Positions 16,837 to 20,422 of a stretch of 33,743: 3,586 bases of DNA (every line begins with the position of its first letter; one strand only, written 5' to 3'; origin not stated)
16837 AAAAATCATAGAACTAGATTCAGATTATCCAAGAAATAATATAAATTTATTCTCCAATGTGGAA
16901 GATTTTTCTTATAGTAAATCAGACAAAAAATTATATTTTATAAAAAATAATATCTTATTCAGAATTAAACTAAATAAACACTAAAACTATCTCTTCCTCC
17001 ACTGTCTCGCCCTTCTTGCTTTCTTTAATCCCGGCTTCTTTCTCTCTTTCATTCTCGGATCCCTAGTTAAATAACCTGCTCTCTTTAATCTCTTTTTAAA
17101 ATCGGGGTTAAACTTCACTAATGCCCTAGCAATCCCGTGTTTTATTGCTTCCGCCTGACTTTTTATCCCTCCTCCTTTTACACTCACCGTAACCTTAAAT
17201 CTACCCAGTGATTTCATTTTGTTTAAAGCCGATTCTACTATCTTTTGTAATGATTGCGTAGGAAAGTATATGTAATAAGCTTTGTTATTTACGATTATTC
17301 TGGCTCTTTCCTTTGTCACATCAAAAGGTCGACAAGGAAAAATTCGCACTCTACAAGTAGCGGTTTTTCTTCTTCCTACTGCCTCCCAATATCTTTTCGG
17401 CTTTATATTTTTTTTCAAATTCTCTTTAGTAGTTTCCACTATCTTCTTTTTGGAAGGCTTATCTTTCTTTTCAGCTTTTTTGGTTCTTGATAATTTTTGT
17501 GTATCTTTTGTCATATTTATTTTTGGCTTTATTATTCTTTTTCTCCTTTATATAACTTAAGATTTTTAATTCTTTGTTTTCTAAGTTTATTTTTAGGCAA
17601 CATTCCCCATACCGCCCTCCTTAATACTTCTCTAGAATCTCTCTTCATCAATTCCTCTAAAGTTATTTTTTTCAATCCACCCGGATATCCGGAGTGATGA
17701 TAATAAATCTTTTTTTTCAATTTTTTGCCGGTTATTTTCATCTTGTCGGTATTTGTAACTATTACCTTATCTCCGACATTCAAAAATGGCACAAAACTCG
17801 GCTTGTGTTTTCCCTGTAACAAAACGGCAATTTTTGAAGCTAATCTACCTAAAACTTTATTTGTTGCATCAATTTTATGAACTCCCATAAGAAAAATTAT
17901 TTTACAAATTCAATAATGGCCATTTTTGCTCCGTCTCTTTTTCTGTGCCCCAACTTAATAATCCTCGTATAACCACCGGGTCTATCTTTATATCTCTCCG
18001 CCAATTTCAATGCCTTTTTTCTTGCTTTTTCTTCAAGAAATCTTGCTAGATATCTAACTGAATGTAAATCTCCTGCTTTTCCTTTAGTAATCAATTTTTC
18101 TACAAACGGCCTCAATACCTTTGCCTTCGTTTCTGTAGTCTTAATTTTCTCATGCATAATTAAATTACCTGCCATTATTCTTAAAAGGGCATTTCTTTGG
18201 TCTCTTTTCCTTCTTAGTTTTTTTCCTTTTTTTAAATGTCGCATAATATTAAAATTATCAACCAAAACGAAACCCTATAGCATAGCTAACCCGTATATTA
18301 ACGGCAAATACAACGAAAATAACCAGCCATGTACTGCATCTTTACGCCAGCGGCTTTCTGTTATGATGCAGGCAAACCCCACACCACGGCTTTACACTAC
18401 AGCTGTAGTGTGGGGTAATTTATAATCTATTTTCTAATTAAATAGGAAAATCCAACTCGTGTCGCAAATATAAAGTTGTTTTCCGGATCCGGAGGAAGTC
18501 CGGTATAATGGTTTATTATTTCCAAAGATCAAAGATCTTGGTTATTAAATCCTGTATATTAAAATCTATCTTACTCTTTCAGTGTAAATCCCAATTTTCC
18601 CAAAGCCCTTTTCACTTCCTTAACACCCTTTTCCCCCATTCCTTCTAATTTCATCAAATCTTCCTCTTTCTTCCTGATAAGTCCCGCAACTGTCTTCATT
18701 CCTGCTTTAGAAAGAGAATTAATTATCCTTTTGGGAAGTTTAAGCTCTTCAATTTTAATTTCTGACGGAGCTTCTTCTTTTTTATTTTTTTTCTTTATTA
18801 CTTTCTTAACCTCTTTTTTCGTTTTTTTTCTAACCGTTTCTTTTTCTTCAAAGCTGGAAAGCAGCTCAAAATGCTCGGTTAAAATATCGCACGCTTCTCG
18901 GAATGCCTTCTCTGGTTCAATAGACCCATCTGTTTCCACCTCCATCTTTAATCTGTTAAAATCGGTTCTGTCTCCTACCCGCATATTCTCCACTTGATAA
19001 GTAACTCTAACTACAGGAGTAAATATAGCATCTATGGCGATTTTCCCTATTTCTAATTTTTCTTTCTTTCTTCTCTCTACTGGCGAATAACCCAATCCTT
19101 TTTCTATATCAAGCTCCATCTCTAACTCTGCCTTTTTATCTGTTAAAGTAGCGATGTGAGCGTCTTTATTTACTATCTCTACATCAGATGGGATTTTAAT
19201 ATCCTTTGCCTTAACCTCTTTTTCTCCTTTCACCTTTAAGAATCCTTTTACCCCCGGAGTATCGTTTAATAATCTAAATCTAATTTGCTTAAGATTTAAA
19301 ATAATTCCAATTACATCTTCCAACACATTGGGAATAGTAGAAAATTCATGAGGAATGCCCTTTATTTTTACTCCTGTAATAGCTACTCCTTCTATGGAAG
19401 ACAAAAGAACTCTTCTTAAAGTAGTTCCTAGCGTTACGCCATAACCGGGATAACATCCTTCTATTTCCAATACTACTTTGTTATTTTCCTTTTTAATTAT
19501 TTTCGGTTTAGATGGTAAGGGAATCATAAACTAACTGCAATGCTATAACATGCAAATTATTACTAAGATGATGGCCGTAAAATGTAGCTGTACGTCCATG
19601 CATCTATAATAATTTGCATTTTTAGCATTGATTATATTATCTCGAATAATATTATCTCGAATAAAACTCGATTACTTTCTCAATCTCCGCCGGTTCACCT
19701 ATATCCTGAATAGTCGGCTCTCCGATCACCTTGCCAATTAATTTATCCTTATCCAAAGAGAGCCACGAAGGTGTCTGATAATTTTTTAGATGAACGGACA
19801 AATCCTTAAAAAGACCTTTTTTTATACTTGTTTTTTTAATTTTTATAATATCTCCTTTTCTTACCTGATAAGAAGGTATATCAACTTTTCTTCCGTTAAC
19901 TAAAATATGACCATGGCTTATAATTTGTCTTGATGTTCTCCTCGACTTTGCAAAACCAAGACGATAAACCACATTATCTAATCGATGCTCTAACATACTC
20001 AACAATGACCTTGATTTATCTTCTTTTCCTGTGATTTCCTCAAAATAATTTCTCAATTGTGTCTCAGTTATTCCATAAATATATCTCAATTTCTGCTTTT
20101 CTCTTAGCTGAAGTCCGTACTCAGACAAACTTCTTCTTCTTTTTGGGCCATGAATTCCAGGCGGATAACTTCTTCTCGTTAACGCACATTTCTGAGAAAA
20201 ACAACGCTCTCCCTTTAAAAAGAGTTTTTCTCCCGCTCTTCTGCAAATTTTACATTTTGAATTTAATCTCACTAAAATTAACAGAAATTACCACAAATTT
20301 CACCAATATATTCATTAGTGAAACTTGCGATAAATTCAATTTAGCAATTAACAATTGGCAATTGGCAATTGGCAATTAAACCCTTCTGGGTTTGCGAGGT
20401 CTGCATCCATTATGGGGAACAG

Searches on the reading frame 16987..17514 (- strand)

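Call 71: search_protein_families(library=pfam, proteins=[window:16987-17514:-], max_evalue=0.00001)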
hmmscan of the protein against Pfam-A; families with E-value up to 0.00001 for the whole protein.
window:16987-17514:- (175 aa): 1 family
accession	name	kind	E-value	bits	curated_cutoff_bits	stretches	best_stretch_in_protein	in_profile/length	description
PF00380.25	Ribosomal_S9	-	6.2e-40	136.9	22.5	1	47-175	1-121/121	Ribosomal protein S9/S16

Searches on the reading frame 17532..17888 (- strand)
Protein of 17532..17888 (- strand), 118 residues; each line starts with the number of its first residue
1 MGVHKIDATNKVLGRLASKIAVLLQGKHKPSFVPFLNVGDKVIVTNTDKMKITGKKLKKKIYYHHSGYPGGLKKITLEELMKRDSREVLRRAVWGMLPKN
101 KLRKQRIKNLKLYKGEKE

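Call 71: search_protein_families(library=pfam, proteins=[window:17532-17888:-], max_evalue=0.00001)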
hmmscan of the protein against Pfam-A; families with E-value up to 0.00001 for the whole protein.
window:17532-17888:- (118 aa): 1 family
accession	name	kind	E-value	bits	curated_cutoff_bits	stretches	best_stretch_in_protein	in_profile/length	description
PF00572.24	Ribosomal_L13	-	4.5e-46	156.3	23.8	1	3-117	3-117/119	Ribosomal protein L13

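Call 90: find_encoding_contigs(protein=window:17532-17888:-, flank=10000, max_places=8)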
Protein window:17532-17888:- (118 aa): 23 contigs read that carry it; 8 places shown.
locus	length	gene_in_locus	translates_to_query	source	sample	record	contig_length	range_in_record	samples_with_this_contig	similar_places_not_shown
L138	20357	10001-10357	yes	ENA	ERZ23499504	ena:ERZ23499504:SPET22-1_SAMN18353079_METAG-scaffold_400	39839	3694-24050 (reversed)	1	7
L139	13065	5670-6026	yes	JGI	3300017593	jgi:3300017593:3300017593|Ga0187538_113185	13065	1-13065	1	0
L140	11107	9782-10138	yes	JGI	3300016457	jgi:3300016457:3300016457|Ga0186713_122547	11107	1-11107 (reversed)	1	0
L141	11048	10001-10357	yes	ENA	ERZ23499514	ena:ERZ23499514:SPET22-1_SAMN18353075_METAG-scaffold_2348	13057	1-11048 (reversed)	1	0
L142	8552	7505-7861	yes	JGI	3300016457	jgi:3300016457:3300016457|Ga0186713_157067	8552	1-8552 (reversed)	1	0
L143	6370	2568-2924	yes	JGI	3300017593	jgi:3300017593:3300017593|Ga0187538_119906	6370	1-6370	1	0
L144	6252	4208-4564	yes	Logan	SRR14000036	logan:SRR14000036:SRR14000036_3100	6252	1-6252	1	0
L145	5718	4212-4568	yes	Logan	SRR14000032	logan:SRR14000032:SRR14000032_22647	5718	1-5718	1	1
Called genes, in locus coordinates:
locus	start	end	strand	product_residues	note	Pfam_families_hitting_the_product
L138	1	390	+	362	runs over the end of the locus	PF02540:NAD_synthase (faint), PF03054:tRNA_Me_trans, PF20259:tRNA_Me_trans_M, PF20258:tRNA_Me_trans_C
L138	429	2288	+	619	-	PF01411:tRNA-synt_2c, PF07973:tRNA_SAD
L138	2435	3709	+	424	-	PF11104:PilM_2 (weak), PF02541:Ppx-GppA (weak), PF14450:FtsA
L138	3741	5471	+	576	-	-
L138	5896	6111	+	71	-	PF01176:eIF-1a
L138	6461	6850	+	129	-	PF00416:Ribosomal_S13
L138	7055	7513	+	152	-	PF00861:Ribosomal_L18p (weak), PF00411:Ribosomal_S11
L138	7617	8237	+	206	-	PF00163:Ribosomal_S4, PF22421:SYY_C-terminal (weak), PF01479:S4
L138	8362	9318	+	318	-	PF01193:RNA_pol_L, PF01000:RNA_pol_A_bac, PF03118:RNA_pol_A_CTD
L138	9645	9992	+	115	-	PF01196:Ribosomal_L17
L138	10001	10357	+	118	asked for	PF00572:Ribosomal_L13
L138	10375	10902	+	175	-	PF00380:Ribosomal_S9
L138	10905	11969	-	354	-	PF08308:PEGA, PF16755:Beta-prop_NUP159_NUP214 (faint)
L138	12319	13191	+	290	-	PF03734:YkuD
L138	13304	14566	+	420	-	PF00275:EPSP_synthase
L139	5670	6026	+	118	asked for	PF00572:Ribosomal_L13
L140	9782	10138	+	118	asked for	PF00572:Ribosomal_L13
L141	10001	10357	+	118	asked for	PF00572:Ribosomal_L13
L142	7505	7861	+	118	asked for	PF00572:Ribosomal_L13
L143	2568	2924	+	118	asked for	PF00572:Ribosomal_L13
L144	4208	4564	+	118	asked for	PF00572:Ribosomal_L13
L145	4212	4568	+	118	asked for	PF00572:Ribosomal_L13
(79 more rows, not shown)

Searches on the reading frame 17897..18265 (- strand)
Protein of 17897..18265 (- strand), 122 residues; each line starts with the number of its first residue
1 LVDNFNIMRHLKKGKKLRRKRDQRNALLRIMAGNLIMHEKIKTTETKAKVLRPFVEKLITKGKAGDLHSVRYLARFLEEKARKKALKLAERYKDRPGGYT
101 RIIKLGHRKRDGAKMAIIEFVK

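Call 71: search_protein_families(library=pfam, proteins=[window:17897-18265:-], max_evalue=0.00001)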
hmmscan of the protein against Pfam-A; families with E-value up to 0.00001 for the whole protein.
window:17897-18265:- (122 aa): 1 family
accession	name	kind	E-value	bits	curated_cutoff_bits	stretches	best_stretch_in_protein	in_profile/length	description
PF01196.24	Ribosomal_L17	-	2.6e-32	112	27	1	27-121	1-97/97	Ribosomal protein L17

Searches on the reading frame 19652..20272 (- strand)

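Call 71: search_protein_families(library=pfam, proteins=[window:19652-20272:-], max_evalue=0.00001)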
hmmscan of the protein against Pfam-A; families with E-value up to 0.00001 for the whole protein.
window:19652-20272:- (206 aa): 3 families
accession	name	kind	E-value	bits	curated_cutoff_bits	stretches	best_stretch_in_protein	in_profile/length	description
PF00163.24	Ribosomal_S4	-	2.8e-27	95.7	23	1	5-94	5-94/95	Ribosomal protein S4/S9 N-terminal domain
PF01479.30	S4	-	6.7e-22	77.4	22.8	1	97-143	2-48/48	S4 domain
PF22421.1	SYY_C-terminal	-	8.7e-06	26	27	0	97-153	20-76/83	Tyrosine--tRNA ligase SYY-like C-terminal domain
